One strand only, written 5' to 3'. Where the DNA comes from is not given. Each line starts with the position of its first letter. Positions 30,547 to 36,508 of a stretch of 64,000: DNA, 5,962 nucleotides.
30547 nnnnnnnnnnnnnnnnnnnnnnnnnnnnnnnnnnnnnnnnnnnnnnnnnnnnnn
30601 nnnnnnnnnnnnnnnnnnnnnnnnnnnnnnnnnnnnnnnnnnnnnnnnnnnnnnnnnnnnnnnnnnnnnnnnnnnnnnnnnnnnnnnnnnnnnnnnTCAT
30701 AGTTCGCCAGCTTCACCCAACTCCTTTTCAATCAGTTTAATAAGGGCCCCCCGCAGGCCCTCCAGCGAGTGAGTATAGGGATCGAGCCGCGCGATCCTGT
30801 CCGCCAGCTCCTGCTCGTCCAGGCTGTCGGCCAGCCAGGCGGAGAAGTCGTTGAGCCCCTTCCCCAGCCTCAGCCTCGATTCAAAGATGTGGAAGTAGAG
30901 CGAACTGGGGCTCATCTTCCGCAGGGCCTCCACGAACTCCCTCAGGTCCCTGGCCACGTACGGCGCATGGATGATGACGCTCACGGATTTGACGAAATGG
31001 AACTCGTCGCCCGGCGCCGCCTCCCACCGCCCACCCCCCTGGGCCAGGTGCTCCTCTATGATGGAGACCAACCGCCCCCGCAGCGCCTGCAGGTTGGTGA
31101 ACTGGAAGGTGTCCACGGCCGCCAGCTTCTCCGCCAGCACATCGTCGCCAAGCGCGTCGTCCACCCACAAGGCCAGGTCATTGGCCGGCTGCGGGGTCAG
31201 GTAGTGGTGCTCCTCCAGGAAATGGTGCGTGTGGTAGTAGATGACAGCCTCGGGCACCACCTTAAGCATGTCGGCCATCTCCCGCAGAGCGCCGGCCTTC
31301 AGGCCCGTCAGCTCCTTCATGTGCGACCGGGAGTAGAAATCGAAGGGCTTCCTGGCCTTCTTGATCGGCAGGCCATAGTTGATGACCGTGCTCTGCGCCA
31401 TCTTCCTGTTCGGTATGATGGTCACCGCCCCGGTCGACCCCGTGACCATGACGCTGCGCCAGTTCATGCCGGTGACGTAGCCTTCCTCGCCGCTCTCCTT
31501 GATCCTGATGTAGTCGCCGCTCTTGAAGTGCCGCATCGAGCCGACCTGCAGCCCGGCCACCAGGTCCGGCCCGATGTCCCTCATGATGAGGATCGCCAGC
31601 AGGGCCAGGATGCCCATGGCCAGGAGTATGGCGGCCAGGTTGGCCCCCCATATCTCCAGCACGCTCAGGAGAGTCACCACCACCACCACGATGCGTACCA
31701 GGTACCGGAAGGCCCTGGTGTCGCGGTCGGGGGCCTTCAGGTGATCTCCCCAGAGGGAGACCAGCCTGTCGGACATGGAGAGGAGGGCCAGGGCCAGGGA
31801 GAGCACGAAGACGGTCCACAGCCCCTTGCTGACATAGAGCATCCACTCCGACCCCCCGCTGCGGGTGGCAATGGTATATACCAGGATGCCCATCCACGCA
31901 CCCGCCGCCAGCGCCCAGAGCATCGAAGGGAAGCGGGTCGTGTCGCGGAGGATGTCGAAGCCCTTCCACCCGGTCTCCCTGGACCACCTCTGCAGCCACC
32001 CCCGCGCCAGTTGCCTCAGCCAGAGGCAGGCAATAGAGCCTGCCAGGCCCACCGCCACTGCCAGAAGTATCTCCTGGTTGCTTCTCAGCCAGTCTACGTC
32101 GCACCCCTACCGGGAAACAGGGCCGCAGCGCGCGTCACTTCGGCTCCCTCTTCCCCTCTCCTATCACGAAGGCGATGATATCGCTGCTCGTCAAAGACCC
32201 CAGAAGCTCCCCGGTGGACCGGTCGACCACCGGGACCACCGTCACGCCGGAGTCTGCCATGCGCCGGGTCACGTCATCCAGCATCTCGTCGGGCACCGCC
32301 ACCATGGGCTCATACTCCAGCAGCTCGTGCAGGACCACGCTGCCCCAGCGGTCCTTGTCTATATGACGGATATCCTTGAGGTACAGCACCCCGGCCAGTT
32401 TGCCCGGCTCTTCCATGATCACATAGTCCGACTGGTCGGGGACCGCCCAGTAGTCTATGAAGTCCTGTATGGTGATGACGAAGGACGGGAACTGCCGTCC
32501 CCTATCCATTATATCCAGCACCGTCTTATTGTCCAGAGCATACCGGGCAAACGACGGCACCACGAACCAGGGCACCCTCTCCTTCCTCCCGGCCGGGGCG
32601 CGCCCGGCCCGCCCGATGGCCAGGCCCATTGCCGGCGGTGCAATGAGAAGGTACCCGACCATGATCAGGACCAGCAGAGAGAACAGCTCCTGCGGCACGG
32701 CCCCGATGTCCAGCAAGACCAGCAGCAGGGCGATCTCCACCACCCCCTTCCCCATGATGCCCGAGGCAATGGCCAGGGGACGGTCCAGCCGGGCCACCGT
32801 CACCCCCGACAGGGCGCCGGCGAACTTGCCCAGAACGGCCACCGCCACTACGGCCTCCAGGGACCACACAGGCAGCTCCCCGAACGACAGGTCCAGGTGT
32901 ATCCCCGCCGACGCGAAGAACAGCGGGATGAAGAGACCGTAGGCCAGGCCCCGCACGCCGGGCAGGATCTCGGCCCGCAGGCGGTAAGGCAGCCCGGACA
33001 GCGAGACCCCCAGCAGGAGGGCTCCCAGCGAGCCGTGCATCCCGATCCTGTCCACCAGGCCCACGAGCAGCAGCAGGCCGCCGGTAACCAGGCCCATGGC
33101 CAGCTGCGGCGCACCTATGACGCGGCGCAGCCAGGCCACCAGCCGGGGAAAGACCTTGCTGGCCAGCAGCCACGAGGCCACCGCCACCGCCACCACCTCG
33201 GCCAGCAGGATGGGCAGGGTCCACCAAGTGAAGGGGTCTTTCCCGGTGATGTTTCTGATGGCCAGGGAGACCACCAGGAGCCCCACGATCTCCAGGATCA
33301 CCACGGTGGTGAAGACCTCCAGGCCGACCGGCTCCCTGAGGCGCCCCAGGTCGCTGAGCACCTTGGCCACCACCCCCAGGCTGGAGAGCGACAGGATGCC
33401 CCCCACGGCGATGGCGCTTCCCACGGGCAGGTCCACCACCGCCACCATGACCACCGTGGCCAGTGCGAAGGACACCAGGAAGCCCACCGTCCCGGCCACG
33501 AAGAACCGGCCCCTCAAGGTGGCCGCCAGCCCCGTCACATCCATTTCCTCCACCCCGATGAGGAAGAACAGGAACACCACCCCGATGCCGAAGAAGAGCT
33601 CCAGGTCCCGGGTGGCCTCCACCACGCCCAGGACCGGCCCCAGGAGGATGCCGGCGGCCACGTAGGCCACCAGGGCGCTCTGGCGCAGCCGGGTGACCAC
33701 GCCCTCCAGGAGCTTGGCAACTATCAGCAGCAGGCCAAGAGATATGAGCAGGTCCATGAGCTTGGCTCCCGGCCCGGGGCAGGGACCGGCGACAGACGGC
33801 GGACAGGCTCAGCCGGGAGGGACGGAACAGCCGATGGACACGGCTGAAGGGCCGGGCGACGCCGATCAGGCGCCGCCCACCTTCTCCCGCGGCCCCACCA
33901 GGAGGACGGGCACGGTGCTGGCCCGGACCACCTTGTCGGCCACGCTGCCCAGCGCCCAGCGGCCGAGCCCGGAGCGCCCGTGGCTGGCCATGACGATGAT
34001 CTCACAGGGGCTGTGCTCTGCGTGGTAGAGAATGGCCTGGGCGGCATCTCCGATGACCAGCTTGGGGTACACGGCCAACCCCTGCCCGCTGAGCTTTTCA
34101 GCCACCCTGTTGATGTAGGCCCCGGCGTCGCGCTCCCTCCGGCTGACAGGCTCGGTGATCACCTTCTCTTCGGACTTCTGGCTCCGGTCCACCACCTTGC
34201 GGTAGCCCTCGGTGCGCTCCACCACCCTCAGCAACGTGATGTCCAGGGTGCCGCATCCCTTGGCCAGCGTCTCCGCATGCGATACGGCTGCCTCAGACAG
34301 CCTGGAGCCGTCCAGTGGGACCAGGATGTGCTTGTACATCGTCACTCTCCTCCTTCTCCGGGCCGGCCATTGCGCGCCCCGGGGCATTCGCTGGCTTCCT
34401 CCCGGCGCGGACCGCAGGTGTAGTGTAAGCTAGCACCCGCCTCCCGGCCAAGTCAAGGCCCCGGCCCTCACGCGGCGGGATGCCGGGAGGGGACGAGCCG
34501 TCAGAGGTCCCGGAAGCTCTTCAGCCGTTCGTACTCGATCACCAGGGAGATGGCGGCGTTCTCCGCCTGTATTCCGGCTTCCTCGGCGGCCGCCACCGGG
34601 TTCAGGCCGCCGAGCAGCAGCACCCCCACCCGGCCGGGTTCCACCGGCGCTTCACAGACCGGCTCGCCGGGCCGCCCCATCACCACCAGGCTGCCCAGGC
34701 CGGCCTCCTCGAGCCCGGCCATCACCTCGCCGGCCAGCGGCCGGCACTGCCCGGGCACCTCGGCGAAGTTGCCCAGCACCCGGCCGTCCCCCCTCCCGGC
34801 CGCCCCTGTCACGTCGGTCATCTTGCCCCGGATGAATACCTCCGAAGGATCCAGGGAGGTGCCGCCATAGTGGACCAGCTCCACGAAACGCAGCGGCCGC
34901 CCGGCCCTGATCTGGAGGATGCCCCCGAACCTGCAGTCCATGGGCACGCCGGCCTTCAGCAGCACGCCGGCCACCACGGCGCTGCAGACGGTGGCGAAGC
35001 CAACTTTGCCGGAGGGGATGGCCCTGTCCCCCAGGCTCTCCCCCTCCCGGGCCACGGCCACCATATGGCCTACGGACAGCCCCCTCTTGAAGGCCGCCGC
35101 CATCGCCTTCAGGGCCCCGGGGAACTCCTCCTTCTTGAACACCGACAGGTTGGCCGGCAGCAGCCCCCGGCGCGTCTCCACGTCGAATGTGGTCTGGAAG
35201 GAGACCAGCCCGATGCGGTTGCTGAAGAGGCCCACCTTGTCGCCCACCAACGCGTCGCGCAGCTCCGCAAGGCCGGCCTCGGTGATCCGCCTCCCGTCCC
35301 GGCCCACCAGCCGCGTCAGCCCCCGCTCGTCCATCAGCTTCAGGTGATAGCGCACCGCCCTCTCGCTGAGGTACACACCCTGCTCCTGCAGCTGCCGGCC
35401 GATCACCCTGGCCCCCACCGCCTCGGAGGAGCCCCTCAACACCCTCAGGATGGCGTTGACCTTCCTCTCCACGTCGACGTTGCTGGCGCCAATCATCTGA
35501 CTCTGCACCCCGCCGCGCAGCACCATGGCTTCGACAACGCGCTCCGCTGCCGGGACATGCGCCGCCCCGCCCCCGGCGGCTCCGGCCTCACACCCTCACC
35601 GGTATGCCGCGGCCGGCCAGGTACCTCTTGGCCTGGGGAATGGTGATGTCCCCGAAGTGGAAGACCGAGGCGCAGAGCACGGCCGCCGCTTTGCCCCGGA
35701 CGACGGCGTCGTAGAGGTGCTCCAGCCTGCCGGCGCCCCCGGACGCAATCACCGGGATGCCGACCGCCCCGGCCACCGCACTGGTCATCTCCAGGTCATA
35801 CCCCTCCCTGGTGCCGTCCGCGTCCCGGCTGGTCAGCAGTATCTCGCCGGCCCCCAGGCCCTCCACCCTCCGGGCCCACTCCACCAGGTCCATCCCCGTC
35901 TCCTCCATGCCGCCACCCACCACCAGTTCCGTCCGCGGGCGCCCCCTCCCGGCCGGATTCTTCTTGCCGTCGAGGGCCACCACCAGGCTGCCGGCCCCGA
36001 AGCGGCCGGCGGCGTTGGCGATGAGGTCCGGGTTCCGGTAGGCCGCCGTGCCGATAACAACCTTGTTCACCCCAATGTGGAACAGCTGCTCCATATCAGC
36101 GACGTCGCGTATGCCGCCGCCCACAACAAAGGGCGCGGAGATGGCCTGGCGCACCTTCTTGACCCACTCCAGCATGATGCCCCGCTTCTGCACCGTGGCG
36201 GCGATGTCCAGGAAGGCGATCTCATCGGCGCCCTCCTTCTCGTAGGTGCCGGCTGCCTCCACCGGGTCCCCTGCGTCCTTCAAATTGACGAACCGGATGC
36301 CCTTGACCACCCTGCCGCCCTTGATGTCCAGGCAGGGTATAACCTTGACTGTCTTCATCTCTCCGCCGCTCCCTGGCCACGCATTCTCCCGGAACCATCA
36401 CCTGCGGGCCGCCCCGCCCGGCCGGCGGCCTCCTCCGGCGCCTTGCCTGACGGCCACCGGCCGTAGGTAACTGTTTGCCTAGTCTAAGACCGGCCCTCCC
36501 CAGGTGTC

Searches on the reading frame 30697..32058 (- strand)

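Call 47: search_protein_families(library=pfam, proteins=[window:30697-32058:-], max_evalue=0.001)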
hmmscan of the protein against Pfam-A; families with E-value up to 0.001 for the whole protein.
window:30697-32058:- (453 aa): 2 families
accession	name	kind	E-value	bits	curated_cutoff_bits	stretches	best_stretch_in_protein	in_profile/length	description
PF19027.5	DUF5752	-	7.5e-66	221.9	23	1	237-444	2-208/208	Family of unknown function (DUF5752)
PF00924.24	MS_channel_2nd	-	1.1e-12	48.2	20.2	1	165-228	5-66/68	Mechanosensitive ion channel, beta-domain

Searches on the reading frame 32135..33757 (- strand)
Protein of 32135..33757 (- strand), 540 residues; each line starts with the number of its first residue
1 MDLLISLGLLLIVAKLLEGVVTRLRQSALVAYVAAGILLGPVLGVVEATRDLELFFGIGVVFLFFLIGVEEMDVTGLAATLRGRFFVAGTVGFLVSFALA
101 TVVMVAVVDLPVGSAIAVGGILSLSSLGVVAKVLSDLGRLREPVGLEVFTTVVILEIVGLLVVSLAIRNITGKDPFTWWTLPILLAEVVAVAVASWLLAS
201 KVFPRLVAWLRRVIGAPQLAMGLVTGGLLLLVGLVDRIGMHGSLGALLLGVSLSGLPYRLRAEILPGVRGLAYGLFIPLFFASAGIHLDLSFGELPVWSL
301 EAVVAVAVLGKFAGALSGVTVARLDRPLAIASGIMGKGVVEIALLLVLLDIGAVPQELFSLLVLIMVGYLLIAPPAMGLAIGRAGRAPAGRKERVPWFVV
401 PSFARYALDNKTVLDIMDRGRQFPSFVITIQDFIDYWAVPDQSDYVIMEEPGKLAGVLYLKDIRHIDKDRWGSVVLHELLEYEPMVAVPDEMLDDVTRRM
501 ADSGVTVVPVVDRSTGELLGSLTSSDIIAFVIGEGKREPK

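Call 47: search_protein_families(library=pfam, proteins=[window:32135-33757:-], max_evalue=0.001)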
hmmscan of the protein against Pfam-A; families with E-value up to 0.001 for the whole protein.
window:32135-33757:- (540 aa): 2 families
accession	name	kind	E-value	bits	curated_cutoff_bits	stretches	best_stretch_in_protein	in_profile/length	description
PF00999.27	Na_H_Exchanger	-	2.1e-36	126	26.2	1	10-374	3-366/375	Sodium/hydrogen exchanger, transmembrane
PF00571.33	CBS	-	2.4e-08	34.6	24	1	483-531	8-55/57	CBS domain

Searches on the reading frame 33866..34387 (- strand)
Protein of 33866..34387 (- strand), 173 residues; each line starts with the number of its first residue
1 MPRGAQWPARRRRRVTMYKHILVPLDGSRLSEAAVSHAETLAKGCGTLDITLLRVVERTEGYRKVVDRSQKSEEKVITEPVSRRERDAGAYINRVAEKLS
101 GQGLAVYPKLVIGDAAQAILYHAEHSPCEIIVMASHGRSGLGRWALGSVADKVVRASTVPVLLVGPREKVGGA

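Call 47: search_protein_families(library=pfam, proteins=[window:33866-34387:-], max_evalue=0.001)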
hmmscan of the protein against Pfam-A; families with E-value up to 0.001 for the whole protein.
window:33866-34387:- (173 aa): 1 family
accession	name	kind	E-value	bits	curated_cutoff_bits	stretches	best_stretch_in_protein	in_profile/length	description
PF00582.32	Usp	-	1.7e-28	100.4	24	1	17-164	1-140/141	Universal stress protein family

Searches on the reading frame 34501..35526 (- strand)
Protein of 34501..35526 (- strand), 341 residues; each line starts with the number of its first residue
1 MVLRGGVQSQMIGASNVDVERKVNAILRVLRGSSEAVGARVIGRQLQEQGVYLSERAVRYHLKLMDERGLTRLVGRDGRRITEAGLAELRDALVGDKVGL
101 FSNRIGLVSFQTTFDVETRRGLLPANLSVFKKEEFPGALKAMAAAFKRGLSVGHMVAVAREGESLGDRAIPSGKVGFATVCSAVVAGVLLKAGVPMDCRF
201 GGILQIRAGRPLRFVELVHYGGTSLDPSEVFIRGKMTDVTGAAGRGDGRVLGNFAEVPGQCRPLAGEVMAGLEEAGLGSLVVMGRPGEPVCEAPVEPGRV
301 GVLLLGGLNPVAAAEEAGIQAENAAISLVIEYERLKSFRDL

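Call 47: search_protein_families(library=pfam, proteins=[window:34501-35526:-], max_evalue=0.001)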
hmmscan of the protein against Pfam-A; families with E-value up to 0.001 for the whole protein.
window:34501-35526:- (341 aa): 2 families
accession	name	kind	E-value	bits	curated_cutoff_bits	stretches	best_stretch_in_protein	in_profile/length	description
PF01995.21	NRD1_2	-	4.8e-71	239.2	25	1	98-336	1-237/238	NrpR regulatory domains NRD1 and 2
PF08461.16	HTH_12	-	1.4e-19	70.2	21.4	1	25-89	2-66/66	Ribonuclease R winged-helix domain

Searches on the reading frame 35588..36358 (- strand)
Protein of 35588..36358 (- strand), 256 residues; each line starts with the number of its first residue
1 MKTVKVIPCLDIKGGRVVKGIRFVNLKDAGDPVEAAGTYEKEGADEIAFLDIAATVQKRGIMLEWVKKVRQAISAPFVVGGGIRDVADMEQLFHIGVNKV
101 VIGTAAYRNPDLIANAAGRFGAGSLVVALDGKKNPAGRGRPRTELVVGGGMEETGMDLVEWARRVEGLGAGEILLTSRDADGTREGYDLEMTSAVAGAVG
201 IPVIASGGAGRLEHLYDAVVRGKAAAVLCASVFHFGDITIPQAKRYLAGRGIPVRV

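Call 47: search_protein_families(library=pfam, proteins=[window:35588-36358:-], max_evalue=0.001)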
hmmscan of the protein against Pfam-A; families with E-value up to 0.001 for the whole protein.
window:35588-36358:- (256 aa): 4 families
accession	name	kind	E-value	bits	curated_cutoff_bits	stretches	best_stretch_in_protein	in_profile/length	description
PF00977.27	His_biosynth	-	3.9e-75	252.6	23.6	1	5-239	1-228/228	Histidine biosynthesis protein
PF01207.24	Dus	-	2.4e-12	47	20.4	1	60-115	170-226/311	Dihydrouridine synthase (Dus)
PF02581.23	TMP-TENI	-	1.8e-05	24.6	27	0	35-102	107-176/180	Thiamine monophosphate synthase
PF03060.21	NMO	-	0.00036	20.5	28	0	64-105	183-224/331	Nitronate monooxygenase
